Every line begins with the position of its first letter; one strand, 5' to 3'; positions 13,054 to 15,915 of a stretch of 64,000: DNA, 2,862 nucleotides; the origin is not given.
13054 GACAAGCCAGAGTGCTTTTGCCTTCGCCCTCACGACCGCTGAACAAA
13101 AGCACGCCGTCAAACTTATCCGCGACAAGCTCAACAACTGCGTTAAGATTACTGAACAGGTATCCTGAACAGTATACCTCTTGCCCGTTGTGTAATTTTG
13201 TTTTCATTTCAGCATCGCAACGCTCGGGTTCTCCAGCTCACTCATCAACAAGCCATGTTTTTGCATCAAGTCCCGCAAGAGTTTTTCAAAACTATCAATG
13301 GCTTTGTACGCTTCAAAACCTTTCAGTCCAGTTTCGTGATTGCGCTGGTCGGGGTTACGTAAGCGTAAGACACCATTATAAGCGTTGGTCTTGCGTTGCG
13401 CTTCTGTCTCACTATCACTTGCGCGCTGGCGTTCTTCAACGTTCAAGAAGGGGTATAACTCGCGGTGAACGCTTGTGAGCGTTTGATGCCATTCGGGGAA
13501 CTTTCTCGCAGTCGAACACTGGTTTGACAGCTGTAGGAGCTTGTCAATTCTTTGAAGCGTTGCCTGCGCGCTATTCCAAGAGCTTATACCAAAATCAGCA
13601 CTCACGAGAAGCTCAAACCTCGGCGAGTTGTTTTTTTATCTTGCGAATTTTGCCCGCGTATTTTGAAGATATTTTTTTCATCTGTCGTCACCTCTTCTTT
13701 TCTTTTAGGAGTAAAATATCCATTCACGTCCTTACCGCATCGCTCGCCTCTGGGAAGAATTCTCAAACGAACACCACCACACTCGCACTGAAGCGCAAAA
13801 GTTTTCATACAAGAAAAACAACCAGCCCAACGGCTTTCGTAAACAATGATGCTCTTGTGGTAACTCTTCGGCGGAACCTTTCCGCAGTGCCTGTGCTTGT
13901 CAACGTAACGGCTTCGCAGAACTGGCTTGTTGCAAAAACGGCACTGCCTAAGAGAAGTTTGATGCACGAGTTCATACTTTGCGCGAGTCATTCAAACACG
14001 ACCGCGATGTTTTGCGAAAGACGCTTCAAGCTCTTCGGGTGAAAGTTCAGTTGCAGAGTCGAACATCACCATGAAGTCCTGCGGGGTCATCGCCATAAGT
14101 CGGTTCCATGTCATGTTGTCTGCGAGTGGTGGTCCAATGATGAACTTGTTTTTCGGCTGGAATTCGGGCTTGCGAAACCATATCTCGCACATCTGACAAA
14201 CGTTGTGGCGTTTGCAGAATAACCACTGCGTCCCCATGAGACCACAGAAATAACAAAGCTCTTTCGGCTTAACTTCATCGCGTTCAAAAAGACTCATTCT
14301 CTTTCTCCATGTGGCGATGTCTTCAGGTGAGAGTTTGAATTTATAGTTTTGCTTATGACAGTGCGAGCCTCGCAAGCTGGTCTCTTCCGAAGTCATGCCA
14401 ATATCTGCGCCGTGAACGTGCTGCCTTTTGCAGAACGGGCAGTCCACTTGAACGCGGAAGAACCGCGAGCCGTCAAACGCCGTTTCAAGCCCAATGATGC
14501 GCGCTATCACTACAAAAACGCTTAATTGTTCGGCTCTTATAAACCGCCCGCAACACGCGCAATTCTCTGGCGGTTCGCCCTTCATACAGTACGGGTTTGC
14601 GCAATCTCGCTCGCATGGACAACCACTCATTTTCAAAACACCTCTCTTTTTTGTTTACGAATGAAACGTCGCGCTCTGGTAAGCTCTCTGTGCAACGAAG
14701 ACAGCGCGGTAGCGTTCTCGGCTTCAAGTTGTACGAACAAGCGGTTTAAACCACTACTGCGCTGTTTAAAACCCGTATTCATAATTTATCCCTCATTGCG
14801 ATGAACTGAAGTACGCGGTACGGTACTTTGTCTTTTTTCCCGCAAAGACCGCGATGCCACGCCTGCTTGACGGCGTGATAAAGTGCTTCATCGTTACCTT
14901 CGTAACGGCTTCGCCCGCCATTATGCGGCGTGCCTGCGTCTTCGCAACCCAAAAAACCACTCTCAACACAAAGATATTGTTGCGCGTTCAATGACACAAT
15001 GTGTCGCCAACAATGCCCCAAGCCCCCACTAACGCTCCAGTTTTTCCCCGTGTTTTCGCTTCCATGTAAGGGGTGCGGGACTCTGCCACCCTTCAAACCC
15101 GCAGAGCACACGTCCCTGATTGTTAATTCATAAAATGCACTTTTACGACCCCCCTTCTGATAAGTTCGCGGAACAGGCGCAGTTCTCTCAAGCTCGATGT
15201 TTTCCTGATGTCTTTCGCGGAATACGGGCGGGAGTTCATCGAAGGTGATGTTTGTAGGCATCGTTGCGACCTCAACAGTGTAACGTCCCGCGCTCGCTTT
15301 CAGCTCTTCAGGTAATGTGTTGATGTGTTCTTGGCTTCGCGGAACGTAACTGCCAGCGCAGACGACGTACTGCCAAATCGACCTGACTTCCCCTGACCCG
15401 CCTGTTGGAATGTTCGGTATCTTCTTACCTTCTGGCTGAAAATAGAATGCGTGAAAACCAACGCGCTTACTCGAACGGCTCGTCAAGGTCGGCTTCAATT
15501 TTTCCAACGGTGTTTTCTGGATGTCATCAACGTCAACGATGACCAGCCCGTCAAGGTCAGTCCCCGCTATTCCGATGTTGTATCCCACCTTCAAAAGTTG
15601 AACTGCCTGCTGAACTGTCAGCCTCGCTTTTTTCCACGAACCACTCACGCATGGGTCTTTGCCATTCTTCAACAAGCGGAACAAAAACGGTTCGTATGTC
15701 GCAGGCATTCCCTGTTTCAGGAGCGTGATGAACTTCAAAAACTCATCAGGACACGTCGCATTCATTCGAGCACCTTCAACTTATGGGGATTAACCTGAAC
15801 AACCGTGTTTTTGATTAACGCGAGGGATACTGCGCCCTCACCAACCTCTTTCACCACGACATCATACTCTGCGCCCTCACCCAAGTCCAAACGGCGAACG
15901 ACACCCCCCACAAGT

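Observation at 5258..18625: A roughly 13-kb integrated element sits in the tRNA-Arg(TCG) 3' end, with an intact integrase and two opposed gene blocks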

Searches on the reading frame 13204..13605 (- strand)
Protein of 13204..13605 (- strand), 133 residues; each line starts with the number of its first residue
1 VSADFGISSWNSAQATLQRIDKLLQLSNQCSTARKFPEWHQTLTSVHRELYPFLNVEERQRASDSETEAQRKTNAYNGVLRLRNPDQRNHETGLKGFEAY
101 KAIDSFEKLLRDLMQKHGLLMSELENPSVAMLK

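Call 7: search_protein_families(library=pfam, proteins=[window:13204-13605:-], max_evalue=0.01)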
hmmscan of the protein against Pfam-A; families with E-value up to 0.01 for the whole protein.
window:13204-13605:- (133 aa): 0 families

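Call 28: search_protein_families(library=phrogs, proteins=[window:13204-13605:-], max_evalue=0.1)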
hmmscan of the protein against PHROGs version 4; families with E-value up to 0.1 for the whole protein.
window:13204-13605:- (133 aa): 0 families

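Call 120: search_solved_structures(query=A8, max_evalue=10)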
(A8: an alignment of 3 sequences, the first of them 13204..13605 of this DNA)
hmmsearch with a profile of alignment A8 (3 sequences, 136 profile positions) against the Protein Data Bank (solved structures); distinct sequences matched with E-value up to 10: 1.
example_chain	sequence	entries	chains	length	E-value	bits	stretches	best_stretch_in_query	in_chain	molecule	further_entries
2js5_A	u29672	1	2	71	0.41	14.1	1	76-120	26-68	Uncharacterized protein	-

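Call 128: predict_structure(protein=window:13204-13605:-)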
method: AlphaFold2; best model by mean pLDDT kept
length: 133 residues; sequences in the alignment: 1
mean_pLDDT: 68.7   pTM: 0.55
mean pLDDT of the five models: 68.7, 55.9, 49.9, 49.6, 45.8
residues with pLDDT >= 90: 2; 70-90: 76; 50-70: 33; < 50: 22
segments of 3 or more residues with pLDDT < 50: 1-8, 121-133
pLDDT, mean of each block of 10 residues (from residue 1): 39 64 68 67 77 78 83 84 86 78 72 66 42 33
secondary structure, 60 per line:
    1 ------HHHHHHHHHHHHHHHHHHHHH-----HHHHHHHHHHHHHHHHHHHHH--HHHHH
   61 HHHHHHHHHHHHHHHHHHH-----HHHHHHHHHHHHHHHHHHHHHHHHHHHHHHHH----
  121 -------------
elements in order: H7-27 H33-53 H56-79 H85-116

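Call 130: fold_search(model_id=the predicted structure, library=pdb)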
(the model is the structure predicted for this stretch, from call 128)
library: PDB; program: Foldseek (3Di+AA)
matches with E <= 10: 308; with E <= 0.001: 0
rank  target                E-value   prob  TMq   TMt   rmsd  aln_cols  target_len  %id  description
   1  7w8i                  2.2e-01  0.93  0.45  0.45   7.1       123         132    8  Crystal structure of Zn bound human Focal Adhesion Targeting (FAT) domain of the Focal Adhesion Kinase (released 2022-12-21)
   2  4xek_A                3.2e-01  0.80  0.40  0.39   6.9       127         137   12  Pyk2-FAT domain in complex with leupaxin LD4 motif (released 2015-12-30)
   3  7y5e_Q6               3.6e-01  0.91  0.47  0.45   5.2       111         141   14  In situ single-PBS-PSII-PSI-LHCs megacomplex. (released 2023-02-01)
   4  3s9o_A                3.6e-01  0.87  0.49  0.47   9.0       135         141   12  The Focal Adhesion Targeting (FAT) domain of the Focal Adhesion Kinase showing N-terminal interactions in cis (released 2012-06-06)
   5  1ow6_B                3.8e-01  0.90  0.49  0.47   7.7       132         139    9  Paxillin LD4 motif bound to the Focal Adhesion Targeting (FAT) domain of the Focal Adhesion Kinase (released 2003-10-21)
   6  4yuu_q1               3.8e-01  0.80  0.40  0.48   7.1       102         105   14  Crystal structure of oxygen-evolving photosystem II from a red alga (released 2016-01-20)
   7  3gm1_B                4.3e-01  0.82  0.45  0.43   7.9       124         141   10  Crystal Structure of the Focal Adhesion Targeting (FAT) Domain of Pyk2 in Complex with Paxillin LD4 Motif-Derived Pept (released 2009-05-05)
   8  2mwq_MODEL_1_A        4.3e-01  0.82  0.40  0.37   6.5       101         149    8  Solution structure of PsbQ from spinacia oleracea (released 2015-07-29)
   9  9grx_6                4.5e-01  0.91  0.47  0.49   4.9       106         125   11  NDH-PSI-LHCI supercomplex from S. oleracea (released 2025-02-12)
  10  7wff_g                4.5e-01  0.87  0.46  0.51   5.6       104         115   12  Subcomplexes B,M and L in the Cylic electron transfer supercomplex NDH-PSI from Arabidopsis (released 2022-03-16)
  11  7w9u_C                4.5e-01  0.87  0.48  0.49   6.0       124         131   12  Crystal Structure of Zn bound human Focal Adhesion Targeting (FAT) domain of the Focal Adhesion Kinase (released 2022-12-21)
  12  7n8o_Q                4.5e-01  0.82  0.45  0.50   6.6       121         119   15  High-resolution structure of photosystem II from the mesophilic cyanobacterium, Synechocystis sp. PCC 6803 (released 2021-12-29)
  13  4r32_A                4.5e-01  0.66  0.41  0.41   7.2       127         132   12  Crystal Structure Analysis of Pyk2 and Paxillin LD motifs (released 2014-09-17)
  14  1k05_C                5.1e-01  0.75  0.43  0.41   8.3       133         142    9  Crystal structure of the Focal Adhesion Targeting Domain of Focal Adhesion Kinase (released 2002-01-30)
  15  4xef_D                5.1e-01  0.54  0.38  0.38   6.6       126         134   13  Pyk2-FAT complexed with Leupaxin LD motif LD1 (released 2015-12-23)
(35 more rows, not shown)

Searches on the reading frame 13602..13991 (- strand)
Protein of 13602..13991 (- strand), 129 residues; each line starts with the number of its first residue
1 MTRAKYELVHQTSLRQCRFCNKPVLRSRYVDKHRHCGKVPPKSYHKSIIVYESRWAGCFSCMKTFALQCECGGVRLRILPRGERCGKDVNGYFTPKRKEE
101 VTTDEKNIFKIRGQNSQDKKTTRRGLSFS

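Call 7: search_protein_families(library=pfam, proteins=[window:13602-13991:-], max_evalue=0.01)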
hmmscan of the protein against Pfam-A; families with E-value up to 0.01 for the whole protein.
window:13602-13991:- (129 aa): 0 families

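Call 28: search_protein_families(library=phrogs, proteins=[window:13602-13991:-], max_evalue=0.1)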
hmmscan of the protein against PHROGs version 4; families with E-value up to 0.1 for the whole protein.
window:13602-13991:- (129 aa): 0 families

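Call 29: search_protein_families(library=ncbifam, proteins=[window:13602-13991:-], max_evalue=0.1)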
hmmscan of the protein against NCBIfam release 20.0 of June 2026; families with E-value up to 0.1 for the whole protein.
window:13602-13991:- (129 aa): 0 families

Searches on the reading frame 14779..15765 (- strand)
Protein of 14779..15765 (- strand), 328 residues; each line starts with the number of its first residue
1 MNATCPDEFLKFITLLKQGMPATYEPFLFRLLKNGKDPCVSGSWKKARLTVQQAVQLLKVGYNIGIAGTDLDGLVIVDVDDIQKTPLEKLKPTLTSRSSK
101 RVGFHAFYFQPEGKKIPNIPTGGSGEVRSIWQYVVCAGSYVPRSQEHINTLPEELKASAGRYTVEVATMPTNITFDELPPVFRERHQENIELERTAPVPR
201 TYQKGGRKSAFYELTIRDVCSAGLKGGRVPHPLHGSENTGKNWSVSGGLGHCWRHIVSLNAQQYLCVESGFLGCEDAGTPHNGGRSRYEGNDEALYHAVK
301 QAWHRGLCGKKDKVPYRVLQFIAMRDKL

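Call 8: search_protein_families(library=pfam, proteins=[window:14779-15765:-], max_evalue=0.01)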
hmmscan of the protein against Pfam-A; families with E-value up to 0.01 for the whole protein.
window:14779-15765:- (328 aa): 1 family
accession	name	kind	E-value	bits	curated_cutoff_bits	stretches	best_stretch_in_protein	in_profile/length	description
PF09250.16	Prim-Pol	-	1.1e-06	29.6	22.8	1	29-144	12-140/158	Bifunctional DNA primase/polymerase, N-terminal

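Call 29: search_protein_families(library=ncbifam, proteins=[window:14779-15765:-], max_evalue=0.1)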
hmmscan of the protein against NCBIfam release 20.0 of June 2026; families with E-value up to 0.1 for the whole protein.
window:14779-15765:- (328 aa): 0 families

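Call 60: find_related_loci(query=window:14779-15765:-, collection=viral_contigs, flank=10000)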
Query window:14779-15765:- (328 aa) in viral_contigs; peptide patterns used: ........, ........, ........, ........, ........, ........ (x = any residue, [..] = any of these).
10 stretches matched a pattern, but none encodes a relative of the query by tblastn (E <= 1e-3).

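Call 64: find_related_loci(query=A1, collection=viral_contigs, flank=10000)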
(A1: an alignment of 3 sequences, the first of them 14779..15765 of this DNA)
Query A1 (328 aa) in viral_contigs; peptide patterns used: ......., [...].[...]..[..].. (x = any residue, [..] = any of these).
166 stretches matched a pattern, but none encodes a relative of the query by tblastn (E <= 1e-3).

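Call 65: find_homologous_proteins(query=A1, max_evalue=0.00001)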
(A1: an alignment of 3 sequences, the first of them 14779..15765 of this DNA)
Query A1 (3 sequences) (328 aa, profile of the alignment): 276 proteins with E <= 0.00001 among 5722 candidates; the best 120 are listed.
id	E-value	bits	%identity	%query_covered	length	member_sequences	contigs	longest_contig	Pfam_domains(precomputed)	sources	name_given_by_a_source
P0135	3.5e-196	669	62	99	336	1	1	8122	PF09250.17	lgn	-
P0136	4.6e-189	646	100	100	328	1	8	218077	PF09250.17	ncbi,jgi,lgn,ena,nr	ncbi:bifunctional DNA primase/polymerase [Candidatus Woesearchaeota archaeon]|nr:bifunctional DNA pr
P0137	5.5e-178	609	58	93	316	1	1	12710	-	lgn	-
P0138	4.5e-89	317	46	99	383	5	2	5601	-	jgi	-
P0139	1.1e-87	313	46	99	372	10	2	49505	PF09250.17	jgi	jgi:putative DNA primase/helicase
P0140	1.2e-85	306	44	98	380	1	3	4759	-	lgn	-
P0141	7.5e-85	303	41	100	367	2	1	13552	PF09250.17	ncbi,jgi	-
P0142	4.8e-84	301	44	99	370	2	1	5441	PF09250.17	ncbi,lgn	-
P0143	8.3e-84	300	39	100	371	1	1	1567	PF09250.17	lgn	-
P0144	2.4e-83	298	45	99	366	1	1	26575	-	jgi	jgi:putative DNA primase/helicase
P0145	3.0e-83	298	43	97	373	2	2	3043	-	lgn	-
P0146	5.8e-83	297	41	99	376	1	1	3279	PF09250.17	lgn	-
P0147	7.1e-83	297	44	99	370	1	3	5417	-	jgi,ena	-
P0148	1.2e-82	296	42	100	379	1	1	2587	PF09250.17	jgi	-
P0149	1.5e-82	296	43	98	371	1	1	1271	PF09250.17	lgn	-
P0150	2.5e-82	295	41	99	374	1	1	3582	PF09250.17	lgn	-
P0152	2.6e-82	295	41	99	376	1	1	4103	PF09250.17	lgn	-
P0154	4.6e-82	294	40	100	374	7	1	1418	PF09250.17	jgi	-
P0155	6.3e-82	294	43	99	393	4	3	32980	PF09250.17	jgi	-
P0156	8.6e-82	293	43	99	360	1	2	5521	PF09250.17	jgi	jgi:putative DNA primase/helicase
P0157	1.0e-81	293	44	98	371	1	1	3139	PF09250.17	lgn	-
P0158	1.3e-81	293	41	99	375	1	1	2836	PF09250.17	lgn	-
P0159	1.5e-81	292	40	99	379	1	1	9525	PF09250.17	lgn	-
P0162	2.9e-81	291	41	99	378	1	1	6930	PF09250.17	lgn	-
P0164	5.1e-81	291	40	99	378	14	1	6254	PF09250.17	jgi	-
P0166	6.3e-81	290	44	98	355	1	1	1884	PF09250.17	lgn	-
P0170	1.3e-80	289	42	95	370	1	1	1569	PF09250.17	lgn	-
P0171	1.3e-80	289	41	100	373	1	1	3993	PF09250.17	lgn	-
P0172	1.5e-80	289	44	94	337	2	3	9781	PF09250.17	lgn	-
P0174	1.8e-80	289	42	94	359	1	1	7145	PF09250.17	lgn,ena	-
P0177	2.9e-80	288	42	98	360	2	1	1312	PF09250.17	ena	-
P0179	3.3e-80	288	44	98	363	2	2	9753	PF09250.17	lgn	-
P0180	4.1e-80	288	42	98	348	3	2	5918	PF09250.17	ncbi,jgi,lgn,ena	ncbi:hypothetical protein LCGC14_2809510, partial [marine sediment metagenome]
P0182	5.2e-80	287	43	98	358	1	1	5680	PF09250.17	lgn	-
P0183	5.7e-80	287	43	97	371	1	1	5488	PF09250.17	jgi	-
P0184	7.1e-80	287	40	99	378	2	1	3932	PF09250.17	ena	-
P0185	1.9e-79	285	41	99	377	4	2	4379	PF09250.17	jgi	jgi:putative DNA primase/helicase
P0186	1.9e-79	285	42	98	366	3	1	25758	PF09250.17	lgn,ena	-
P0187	2.0e-79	285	41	99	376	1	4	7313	PF09250.17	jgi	-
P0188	2.4e-79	285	40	99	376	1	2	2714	PF09250.17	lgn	-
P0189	3.5e-79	285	40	99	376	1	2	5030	PF09250.17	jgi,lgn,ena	-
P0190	5.7e-79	284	42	97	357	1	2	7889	PF09250.17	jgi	-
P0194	7.6e-79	284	42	98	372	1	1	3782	PF09250.17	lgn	-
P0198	1.5e-78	283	42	98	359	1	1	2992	PF09250.17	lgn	-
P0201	2.2e-78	282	42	99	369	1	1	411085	-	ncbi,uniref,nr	ncbi:hypothetical protein EQO05_01010 [Methanosarcina sp. MSH10X1]|uniref:bifunctional DNA primase/p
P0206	6.7e-78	280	41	100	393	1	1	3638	PF09250.17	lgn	-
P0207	6.9e-78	280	41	98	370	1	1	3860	PF09250.17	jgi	jgi:Bifunctional DNA primase/polymerase, N-terminal.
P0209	8.5e-78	280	41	100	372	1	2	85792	PF09250.17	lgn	-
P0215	1.6e-77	279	39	99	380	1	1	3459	PF09250.17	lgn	-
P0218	2.7e-77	278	43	94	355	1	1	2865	PF09250.17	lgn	-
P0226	7.1e-77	277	43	97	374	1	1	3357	PF09250.17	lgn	-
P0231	9.3e-77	277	41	100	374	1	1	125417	PF09250.17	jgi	jgi:putative DNA primase/helicase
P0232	9.7e-77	277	38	100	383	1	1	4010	PF09250.17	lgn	-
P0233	9.8e-77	277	44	98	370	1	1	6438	PF09250.17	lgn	-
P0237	1.4e-76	276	41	98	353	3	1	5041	PF09250.17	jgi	jgi:putative DNA primase/helicase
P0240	2.4e-76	275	42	98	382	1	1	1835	PF09250.17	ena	-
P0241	2.6e-76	275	41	100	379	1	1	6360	PF09250.17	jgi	jgi:putative DNA primase/helicase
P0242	2.9e-76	275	42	98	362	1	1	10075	PF09250.17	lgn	-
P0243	3.2e-76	275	41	100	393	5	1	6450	PF09250.17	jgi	jgi:putative DNA primase/helicase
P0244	4.1e-76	275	40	98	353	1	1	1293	PF09250.17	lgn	-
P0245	4.3e-76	274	41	99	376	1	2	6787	PF09250.17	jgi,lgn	-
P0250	7.8e-76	274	43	98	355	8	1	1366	PF09250.17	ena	-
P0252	1.2e-75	273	42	94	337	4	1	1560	PF09250.17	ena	-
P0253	1.6e-75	273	40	98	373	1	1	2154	PF09250.17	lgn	-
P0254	1.9e-75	272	43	98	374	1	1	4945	PF09250.17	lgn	-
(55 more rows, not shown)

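Call 67: find_encoding_contigs(protein=P0141, flank=10000, max_places=2)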
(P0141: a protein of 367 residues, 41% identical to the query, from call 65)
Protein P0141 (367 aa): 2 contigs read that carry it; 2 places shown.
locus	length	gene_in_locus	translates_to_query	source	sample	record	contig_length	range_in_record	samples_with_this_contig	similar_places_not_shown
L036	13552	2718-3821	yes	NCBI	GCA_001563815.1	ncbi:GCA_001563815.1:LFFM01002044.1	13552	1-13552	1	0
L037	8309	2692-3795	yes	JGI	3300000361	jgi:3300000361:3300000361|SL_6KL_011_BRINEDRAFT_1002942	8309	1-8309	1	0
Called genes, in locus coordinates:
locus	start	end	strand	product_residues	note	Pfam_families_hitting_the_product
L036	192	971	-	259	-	-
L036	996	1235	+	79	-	-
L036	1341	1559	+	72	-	-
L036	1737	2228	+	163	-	-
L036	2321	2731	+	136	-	-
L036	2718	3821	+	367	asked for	PF09250:Prim-Pol (weak)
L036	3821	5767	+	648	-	PF08706:D5_N, PF05272:VapE-like_dom (faint), PF19263:DUF5906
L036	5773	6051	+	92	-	-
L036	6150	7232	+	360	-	PF00589:Phage_integrase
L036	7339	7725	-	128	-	-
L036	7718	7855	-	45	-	-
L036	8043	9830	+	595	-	PF03235:GmrSD_N, PF07510:GmrSD_C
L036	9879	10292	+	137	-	-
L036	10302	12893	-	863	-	PF04851:ResIII, PF00270:DEAD, PF19778:RE_endonuc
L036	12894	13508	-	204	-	-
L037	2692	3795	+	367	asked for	PF09250:Prim-Pol (weak)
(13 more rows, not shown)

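Call 68: find_encoding_contigs(protein=P0201, flank=10000, max_places=2)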
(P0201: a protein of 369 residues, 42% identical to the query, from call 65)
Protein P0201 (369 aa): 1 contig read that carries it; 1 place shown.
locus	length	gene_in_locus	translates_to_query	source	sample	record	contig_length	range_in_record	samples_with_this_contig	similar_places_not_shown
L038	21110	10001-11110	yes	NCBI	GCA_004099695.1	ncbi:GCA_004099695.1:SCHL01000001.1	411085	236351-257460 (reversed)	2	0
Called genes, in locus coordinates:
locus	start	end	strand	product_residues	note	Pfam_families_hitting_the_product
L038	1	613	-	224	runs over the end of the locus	PF02525:Flavodoxin_2, PF03358:FMN_red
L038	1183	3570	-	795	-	PF02190:LON_substr_bdg, PF13191:AAA_16 (faint), PF13401:AAA_22 (weak), PF00004:AAA, PF07728:AAA_5, PF22667:Lon_lid, PF05362:Lon_C, PF13541:ChlI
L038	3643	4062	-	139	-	PF22381:Staph_reg_Sar_Rot, PF01047:MarR, PF12802:MarR_2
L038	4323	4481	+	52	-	-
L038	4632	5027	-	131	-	PF11345:DUF3147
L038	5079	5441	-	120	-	PF11345:DUF3147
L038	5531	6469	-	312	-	PF04414:tRNA_deacylase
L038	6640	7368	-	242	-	PF00520:Ion_trans, PF07885:Ion_trans_2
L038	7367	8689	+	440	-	PF00589:Phage_integrase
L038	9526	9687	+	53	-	-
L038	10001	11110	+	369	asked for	-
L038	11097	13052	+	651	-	PF19263:DUF5906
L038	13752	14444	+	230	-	-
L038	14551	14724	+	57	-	-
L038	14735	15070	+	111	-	-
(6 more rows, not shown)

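Call 75: search_dna_similar(query=window:14779-15765:-, collection=phages, mode=protein, max_evalue=0.001, max_rows=25)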
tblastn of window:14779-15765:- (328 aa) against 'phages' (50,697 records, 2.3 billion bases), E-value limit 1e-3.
No match.

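Call 86: search_dna_similar(query=window:14779-15765:-, collection=plasmids, mode=protein, max_evalue=0.001, max_rows=25)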
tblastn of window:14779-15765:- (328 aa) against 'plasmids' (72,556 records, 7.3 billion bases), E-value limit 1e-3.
No match.

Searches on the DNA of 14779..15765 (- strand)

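Call 71: search_rna_families(sources=[L036, L038, L030, L031], threshold=gathering)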
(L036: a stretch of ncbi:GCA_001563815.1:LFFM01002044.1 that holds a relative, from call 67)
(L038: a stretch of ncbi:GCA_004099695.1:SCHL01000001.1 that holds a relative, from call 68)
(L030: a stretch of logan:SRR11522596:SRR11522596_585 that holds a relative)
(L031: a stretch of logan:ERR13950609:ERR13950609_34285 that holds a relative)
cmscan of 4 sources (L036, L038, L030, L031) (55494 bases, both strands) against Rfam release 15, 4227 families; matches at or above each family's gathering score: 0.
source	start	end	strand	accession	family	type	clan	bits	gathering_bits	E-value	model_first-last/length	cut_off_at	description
